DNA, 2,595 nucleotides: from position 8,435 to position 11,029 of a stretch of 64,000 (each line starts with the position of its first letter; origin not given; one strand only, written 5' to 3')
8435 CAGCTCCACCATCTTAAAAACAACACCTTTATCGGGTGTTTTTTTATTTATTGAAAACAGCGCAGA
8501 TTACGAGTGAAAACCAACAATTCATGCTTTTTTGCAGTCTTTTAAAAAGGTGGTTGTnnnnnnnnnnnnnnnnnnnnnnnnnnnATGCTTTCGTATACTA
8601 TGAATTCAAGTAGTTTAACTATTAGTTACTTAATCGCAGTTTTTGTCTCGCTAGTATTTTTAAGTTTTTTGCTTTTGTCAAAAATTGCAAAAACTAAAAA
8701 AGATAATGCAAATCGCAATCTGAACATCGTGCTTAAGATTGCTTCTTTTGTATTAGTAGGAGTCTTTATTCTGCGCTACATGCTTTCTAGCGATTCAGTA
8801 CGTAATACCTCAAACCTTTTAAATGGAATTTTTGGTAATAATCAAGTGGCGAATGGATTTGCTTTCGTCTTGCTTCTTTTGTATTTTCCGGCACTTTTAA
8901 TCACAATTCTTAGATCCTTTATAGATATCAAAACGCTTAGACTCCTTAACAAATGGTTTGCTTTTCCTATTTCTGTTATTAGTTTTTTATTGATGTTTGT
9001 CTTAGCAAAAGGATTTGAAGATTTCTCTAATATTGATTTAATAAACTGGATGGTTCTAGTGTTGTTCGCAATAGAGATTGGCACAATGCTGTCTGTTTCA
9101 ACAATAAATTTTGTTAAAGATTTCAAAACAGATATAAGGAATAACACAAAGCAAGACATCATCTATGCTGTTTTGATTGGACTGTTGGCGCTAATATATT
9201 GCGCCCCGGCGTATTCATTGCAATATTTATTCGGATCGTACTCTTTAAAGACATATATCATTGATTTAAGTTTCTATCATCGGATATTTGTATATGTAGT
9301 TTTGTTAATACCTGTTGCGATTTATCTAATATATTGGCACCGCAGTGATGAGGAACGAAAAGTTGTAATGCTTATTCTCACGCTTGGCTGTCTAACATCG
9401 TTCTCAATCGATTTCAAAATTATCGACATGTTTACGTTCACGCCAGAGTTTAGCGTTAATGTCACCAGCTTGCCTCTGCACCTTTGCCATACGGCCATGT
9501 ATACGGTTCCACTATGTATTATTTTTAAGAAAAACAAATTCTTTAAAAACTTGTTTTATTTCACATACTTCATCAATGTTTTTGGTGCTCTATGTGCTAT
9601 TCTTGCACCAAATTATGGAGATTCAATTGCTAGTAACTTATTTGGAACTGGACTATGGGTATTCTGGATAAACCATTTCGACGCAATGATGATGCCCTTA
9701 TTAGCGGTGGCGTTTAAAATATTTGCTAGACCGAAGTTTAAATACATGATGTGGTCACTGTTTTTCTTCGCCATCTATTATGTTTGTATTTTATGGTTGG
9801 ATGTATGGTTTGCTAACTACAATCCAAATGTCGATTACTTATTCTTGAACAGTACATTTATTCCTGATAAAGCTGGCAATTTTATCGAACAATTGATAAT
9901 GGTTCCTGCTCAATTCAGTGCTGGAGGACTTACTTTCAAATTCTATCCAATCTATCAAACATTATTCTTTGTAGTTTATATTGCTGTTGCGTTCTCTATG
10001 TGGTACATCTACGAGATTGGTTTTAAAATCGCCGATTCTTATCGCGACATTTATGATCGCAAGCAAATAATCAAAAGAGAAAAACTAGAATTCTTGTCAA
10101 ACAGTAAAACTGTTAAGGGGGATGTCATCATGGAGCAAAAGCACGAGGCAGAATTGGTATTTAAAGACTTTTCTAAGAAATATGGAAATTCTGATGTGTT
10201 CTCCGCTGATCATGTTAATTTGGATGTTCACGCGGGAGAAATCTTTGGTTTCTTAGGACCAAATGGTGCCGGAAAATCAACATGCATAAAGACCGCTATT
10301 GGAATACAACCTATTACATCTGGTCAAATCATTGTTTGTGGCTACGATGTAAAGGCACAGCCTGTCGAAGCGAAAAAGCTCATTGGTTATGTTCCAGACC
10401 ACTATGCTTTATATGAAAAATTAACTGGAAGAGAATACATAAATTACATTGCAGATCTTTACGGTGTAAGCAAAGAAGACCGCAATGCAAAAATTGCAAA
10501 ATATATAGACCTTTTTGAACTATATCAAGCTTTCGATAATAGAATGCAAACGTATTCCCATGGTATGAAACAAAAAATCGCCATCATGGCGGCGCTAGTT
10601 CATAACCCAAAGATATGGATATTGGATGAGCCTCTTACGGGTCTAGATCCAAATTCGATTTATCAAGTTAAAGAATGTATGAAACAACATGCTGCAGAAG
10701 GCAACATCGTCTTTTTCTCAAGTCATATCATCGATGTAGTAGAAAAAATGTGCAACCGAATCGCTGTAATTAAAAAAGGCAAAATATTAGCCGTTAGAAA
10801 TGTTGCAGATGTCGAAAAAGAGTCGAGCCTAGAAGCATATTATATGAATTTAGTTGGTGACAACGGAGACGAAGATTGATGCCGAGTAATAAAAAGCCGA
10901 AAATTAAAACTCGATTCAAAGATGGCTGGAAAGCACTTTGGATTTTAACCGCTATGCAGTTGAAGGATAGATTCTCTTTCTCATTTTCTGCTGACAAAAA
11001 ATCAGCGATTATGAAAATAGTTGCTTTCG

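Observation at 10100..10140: Strong internal Shine-Dalgarno plus ATG inside the membrane-ATPase fusion ORF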

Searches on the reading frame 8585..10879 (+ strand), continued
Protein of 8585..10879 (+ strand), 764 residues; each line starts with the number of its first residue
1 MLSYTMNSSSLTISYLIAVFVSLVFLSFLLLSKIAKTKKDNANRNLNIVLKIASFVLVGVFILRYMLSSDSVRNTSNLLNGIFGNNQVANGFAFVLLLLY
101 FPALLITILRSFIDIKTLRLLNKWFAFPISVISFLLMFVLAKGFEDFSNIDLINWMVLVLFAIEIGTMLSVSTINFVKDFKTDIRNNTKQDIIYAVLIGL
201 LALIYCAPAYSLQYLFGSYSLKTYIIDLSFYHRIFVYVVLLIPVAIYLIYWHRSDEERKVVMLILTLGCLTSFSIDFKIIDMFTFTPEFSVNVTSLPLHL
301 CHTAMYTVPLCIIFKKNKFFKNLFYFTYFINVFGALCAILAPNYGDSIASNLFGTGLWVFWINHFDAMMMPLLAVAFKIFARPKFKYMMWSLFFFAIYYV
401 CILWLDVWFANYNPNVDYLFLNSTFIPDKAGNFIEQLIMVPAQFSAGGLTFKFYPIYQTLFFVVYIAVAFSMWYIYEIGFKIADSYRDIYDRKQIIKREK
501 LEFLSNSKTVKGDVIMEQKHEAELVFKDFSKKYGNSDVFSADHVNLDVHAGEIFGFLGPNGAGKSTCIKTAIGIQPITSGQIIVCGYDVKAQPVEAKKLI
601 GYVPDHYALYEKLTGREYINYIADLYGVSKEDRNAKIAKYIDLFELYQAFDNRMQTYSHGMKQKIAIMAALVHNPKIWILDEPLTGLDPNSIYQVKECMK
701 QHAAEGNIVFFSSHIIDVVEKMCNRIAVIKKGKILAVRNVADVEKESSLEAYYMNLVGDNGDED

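Call 25: find_encoding_contigs(protein=P0005, flank=6000, max_places=1)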
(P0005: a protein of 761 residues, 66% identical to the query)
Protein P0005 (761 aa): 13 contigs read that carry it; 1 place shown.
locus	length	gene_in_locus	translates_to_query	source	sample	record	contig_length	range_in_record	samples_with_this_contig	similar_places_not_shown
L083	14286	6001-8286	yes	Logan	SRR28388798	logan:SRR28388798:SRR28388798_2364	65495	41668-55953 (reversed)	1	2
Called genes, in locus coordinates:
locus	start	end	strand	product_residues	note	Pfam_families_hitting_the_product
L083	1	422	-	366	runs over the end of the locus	-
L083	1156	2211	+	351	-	PF00149:Metallophos, PF12850:Metallophos_2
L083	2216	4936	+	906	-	PF02463:SMC_N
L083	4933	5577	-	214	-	PF01226:Form_Nir_trans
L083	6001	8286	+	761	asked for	PF14808:TMEM164, PF00005:ABC_tran, PF13304:AAA_21 (weak)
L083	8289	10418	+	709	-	PF09847:12TM_1 (weak)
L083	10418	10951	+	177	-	-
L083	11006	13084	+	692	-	-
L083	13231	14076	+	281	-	PF02645:DegV, PF13684:FakA-like_C (weak)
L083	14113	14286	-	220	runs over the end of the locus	PF13560:HTH_31, PF01381:HTH_3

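Call 26: find_encoding_contigs(protein=P0003, flank=3000, max_places=1)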
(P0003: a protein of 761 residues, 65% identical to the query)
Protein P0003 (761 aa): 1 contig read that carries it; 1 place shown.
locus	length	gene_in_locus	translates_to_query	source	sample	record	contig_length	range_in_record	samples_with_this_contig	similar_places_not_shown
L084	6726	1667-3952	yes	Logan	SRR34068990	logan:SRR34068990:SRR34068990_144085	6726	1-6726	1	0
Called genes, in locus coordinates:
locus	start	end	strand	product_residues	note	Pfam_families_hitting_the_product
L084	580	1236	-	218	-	PF01226:Form_Nir_trans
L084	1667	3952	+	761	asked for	PF14808:TMEM164, PF00005:ABC_tran, PF13304:AAA_21 (weak)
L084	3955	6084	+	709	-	-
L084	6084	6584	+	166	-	-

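Call 27: find_encoding_contigs(protein=P0007, flank=3000, max_places=1)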
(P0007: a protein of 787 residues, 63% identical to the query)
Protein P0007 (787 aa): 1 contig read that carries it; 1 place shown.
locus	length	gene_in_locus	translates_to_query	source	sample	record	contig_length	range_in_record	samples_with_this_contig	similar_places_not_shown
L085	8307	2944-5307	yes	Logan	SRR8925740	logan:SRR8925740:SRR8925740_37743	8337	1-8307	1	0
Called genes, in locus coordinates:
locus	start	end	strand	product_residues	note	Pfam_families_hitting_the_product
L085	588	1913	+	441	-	-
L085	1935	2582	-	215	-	PF01226:Form_Nir_trans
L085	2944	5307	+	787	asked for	PF14808:TMEM164, PF00005:ABC_tran, PF13304:AAA_21 (weak)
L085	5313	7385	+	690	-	PF16949:ABC_tran_2 (weak), PF09847:12TM_1 (weak)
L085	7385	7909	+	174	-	-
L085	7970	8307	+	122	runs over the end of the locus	?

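Call 28: find_encoding_contigs(protein=P0009, flank=5000, max_places=1)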
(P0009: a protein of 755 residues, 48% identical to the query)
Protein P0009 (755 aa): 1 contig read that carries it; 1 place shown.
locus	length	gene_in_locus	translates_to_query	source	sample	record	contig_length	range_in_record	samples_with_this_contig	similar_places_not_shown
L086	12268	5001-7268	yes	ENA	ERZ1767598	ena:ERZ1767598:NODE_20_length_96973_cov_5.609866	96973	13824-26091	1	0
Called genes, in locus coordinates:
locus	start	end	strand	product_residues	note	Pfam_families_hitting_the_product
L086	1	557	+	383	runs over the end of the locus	-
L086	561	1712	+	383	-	-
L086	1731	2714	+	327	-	-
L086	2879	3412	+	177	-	-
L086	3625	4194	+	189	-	-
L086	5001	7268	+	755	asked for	PF14808:TMEM164, PF00005:ABC_tran, PF13304:AAA_21 (faint)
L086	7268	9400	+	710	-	-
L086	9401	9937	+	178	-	-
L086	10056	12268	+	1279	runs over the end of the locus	PF02368:Big_2, PF26182:Ig_NUP210_5th (faint), PF02368:Big_2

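Call 29: find_encoding_contigs(protein=P0030, flank=5000, max_places=1)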
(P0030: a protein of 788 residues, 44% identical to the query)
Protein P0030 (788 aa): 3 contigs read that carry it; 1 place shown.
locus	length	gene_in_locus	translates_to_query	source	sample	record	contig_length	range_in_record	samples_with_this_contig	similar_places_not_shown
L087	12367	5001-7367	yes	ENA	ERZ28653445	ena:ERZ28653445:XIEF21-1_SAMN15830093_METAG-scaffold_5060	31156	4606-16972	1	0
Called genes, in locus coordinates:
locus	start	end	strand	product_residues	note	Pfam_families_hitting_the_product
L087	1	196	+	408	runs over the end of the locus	-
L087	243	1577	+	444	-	PF02492:cobW, PF07683:CobW_C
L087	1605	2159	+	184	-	-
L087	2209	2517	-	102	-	PF09954:DUF2188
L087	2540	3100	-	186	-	PF04892:VanZ-LLP1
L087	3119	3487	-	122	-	PF06397:Desulfoferrod_N (weak), PF01880:Desulfoferrodox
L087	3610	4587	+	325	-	-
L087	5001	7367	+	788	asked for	PF14808:TMEM164, PF00005:ABC_tran, PF13304:AAA_21 (faint)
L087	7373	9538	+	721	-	PF16949:ABC_tran_2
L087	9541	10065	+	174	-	-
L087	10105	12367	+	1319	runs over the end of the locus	PF02368:Big_2, PF26182:Ig_NUP210_5th (faint)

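Call 30: find_encoding_contigs(protein=P0018, flank=3000, max_places=1)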
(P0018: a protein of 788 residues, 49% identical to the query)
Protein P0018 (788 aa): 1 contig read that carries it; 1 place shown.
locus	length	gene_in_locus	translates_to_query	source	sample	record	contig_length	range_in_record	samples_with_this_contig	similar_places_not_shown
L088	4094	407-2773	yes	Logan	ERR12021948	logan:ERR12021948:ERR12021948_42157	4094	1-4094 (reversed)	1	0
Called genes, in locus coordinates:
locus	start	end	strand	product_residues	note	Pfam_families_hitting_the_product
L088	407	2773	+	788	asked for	PF14808:TMEM164, PF00005:ABC_tran, PF13304:AAA_21 (faint)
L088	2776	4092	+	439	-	?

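Call 55: predict_structure(alignment_id=A2)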
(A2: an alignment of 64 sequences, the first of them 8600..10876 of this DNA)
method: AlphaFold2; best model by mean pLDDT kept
length: 759 residues; sequences in the alignment: 64
mean_pLDDT: 86.6   pTM: 0.70
mean pLDDT of the five models: 86.6, 85.7, 84.9, 84.6, 83.6
residues with pLDDT >= 90: 336; 70-90: 371; 50-70: 39; < 50: 13
segments of 3 or more residues with pLDDT < 50: 506-513, 755-759
pLDDT, mean of each block of 10 residues (from residue 1): 87 97 86 79 94 96 86 90 94 96 95 95 98 88 73 95 97 83 89 95 93 87 88 93 91 96 95 85 82 90 95 94 88 85 87 94 94 90 92 92 88 74 70 84 90 87 86 84 79 74 50 68 83 79 91 83 88 88 85 87 76 89 89 90 86 85 90 83 81 90 87 82 87 89 85 55
secondary structure, 60 per line:
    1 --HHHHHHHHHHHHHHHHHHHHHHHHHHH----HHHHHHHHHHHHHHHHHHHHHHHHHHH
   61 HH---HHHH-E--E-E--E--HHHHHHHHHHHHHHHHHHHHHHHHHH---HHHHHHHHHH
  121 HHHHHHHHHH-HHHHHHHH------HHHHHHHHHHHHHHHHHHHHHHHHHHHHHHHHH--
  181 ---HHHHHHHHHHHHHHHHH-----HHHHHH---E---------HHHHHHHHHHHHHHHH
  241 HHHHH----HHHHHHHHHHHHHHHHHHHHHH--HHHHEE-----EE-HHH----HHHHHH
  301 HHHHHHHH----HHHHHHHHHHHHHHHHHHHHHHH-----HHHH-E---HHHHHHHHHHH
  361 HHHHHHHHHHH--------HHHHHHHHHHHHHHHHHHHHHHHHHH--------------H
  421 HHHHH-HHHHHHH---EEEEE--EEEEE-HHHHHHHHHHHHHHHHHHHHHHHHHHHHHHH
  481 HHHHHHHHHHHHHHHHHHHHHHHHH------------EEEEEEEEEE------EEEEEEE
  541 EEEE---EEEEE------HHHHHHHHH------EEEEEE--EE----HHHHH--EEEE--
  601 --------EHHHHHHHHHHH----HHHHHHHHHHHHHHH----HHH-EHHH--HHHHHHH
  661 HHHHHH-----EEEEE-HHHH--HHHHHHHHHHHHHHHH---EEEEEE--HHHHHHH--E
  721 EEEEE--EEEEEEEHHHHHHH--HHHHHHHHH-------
elements in order (helices of 4 or more, strands of 3 or more residues): H3-29 H34-62 H66-69 H82-107 H111-130 H132-139 H146-178 H184-200 H206-211 H225-245 H250-271 H274-277 H295-308 H313-335 H341-344 H350-371 H380-405 H420-425 H427-433 E437-441 E444-448 H450-505 E518-527 E534-544 E548-552 H559-567 E574-579 H588-592 E595-598 H610-620 H625-639 H654-666 E672-676 H678-681 H684-699 E703-708 H711-717 E720-725 E728-734 H735-741 H744-752

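Call 60: fold_search(model_id=the predicted structure, library=pdb)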
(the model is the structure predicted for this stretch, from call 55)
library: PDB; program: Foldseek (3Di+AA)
matches with E <= 10: 1521; with E <= 0.001: 1230
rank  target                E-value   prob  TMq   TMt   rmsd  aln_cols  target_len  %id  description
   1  9a6w_B                6.1e-17  1.00  0.30  0.91   1.8       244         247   29  Integrative model of RASP-ECSA by crosslinking MS and deep learning (released 2024-09-18)
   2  1vpl                  9.4e-17  1.00  0.29  0.89   2.1       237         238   33  Crystal structure of ABC transporter ATP-binding protein (TM0544) from Thermotoga maritima at 2.10 A resolution (released 2004-11-23)
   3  4yer_A                2.0e-16  1.00  0.29  0.74   1.9       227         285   33  Crystal structure of an ABC transporter ATP-binding protein (TM_1403) from Thermotoga maritima MSB8 at 2.35 A resoluti (released 2015-03-11)
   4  4yer_B                4.0e-16  1.00  0.28  0.75   1.8       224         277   33  Crystal structure of an ABC transporter ATP-binding protein (TM_1403) from Thermotoga maritima MSB8 at 2.35 A resoluti (released 2015-03-11)
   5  4rvc                  4.8e-16  1.00  0.30  0.90   1.9       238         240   31  Structure of ATP binding subunit of ABC transporter (released 2015-03-18)
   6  8ee6_A                5.0e-16  1.00  0.29  0.12  30.9       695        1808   16  Cryo-EM Structure of human ABCA7 in PE/Ch nanodiscs (released 2022-12-21)
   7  7lkz_A                1.4e-15  1.00  0.29  0.12  28.7       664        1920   17  Structure of ATP-bound human ABCA4 (released 2021-03-03)
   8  2it1_A                2.0e-15  1.00  0.27  0.54   3.0       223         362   30  Structure of PH0203 protein from Pyrococcus horikoshii (released 2007-10-30)
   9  6mbn_A                2.2e-15  1.00  0.29  0.88   2.6       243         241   27  LptB E163Q in complex with ATP (released 2019-08-14)
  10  2it1_B                2.6e-15  1.00  0.27  0.55   2.8       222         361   31  Structure of PH0203 protein from Pyrococcus horikoshii (released 2007-10-30)
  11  7lkp_A                2.6e-15  1.00  0.29  0.12  28.7       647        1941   17  Structure of ATP-free human ABCA4 (released 2021-03-03)
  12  5x40_A                2.9e-15  1.00  0.28  0.72   2.9       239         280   23  Structure of a CbiO dimer bound with AMPPCP (released 2017-04-05)
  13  4qc2_A                3.1e-15  1.00  0.29  0.88   2.5       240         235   27  Crystal structure of lipopolysaccharide transport protein LptB in complex with ATP and Magnesium ions (released 2014-10-22)
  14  6pan_B                3.7e-15  1.00  0.28  0.37  25.6       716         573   14  Structure of a bacterial Atm1-family ABC exporter with ATP bound (released 2020-06-24)
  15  3puv_B                5.0e-15  1.00  0.28  0.58   2.0       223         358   28  Crystal Structure of an outward-facing MBP-Maltose transporter complex bound to ADP-VO4 (released 2011-08-10)
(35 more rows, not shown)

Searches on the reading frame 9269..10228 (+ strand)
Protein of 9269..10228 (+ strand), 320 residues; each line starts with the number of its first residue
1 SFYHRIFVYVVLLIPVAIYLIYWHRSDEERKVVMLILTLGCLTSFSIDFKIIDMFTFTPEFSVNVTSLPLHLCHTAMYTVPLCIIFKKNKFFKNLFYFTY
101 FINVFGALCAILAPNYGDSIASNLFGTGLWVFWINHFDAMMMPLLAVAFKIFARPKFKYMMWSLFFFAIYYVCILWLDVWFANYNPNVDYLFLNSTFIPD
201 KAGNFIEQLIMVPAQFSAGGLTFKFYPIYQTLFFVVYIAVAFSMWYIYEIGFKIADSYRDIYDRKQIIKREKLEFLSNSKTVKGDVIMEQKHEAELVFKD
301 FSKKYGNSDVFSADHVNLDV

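Call 15: find_related_loci(query=A1, collection=genome_contigs, flank=4000)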
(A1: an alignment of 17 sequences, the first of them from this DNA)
Query A1 (320 aa) in genome_contigs; peptide patterns used: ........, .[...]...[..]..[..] (x = any residue, [..] = any of these).
599 stretches matched a pattern (row limit reached: there are more); 486 encode a relative of the query (tblastn E <= 1e-3); the best 80 are kept; 80 distinct loci.
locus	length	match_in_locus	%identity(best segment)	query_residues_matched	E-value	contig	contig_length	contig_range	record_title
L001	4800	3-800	67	57-320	1e-116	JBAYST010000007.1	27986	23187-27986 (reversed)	MAG: Bacilli bacterium isolate SO_2016_LW2_79 scaffold02872_LW138R_2016, whole genome shotgun sequence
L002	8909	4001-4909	47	4-320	3e-85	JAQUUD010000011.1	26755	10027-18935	MAG: Clostridia bacterium isolate STD2_135 NODE_6388_length_26755_cov_6.033161_Sandtown_D2, whole genome shotgun sequenc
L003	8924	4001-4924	43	1-320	8e-83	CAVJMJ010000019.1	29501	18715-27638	Parasutterella excrementihominis isolate H07681-L1_cleanbin_000026 genome assembly, contig: Spades_H07681-L1_contig_885,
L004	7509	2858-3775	42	4-320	2e-82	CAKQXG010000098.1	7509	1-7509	MAG: uncultured Clostridia bacterium isolate REFINED_METABAT215_TOP10_CONTIGS_1500_ASSEMBLY_K77_MERGED__Hadza_PheChl_Fib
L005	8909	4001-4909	46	4-320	5e-82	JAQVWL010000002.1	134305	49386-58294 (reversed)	MAG: Clostridia bacterium isolate STF2_101 NODE_128_length_134305_cov_7.019646_Sandtown_F2, whole genome shotgun sequenc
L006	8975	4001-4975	44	1-320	4e-81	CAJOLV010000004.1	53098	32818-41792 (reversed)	uncultured Bacilli bacterium isolate Reindeer_2_mag_128 genome assembly, contig: scaffold_209, whole genome shotgun sequ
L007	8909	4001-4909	41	4-320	4e-81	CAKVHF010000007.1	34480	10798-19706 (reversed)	MAG: uncultured Clostridia bacterium isolate REFINED_METABAT215_TOP10_CONTIGS_1500_ASSEMBLY_K77_MERGED__Hadza_MoBio_hadz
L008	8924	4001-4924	42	1-320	7e-81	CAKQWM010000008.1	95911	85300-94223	MAG: uncultured Clostridia bacterium isolate REFINED_METABAT215_TOP10_CONTIGS_1500_ASSEMBLY_K77_MERGED__Hadza_MoBio_hadz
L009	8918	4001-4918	42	4-320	2e-79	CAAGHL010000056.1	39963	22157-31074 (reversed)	MAG TPA_asm: Clostridia bacterium, isolate HGM11380, WGS project CAAGHL010000000 data, contig: SRS476271_15_k119_210332,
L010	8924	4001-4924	43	1-320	1e-79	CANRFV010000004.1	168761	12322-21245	MAG: uncultured Clostridia bacterium isolate Lapin-023__bin100 genome assembly, contig: Lapin-023__NODE_67_length_168761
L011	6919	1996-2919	42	1-320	6e-80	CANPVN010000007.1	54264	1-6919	MAG: uncultured Clostridia bacterium isolate Lapin-001__bin17 genome assembly, contig: Lapin-001__NODE_834_length_54264_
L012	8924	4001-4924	42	1-320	9e-80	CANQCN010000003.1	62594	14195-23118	MAG: uncultured Clostridia bacterium isolate Lapin-002__bin65 genome assembly, contig: Lapin-002__NODE_592_length_62594_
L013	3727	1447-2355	42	4-320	1e-79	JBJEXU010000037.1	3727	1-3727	MAG: Christensenellales bacterium isolate LOHA03_bin.029 NODE_14728_length_3727_cov_4.663671, whole genome shotgun seque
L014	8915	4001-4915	42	1-320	2e-79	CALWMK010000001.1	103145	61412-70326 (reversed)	MAG: uncultured Clostridia bacterium isolate BRZ_EB__bin51 genome assembly, contig: BRZ_EB__NODE_244_length_103145_cov_8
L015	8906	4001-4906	42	4-320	2e-79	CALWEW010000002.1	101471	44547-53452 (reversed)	MAG: uncultured Clostridia bacterium isolate BRZ_DV__bin98 genome assembly, contig: BRZ_DV__NODE_266_length_101471_cov_5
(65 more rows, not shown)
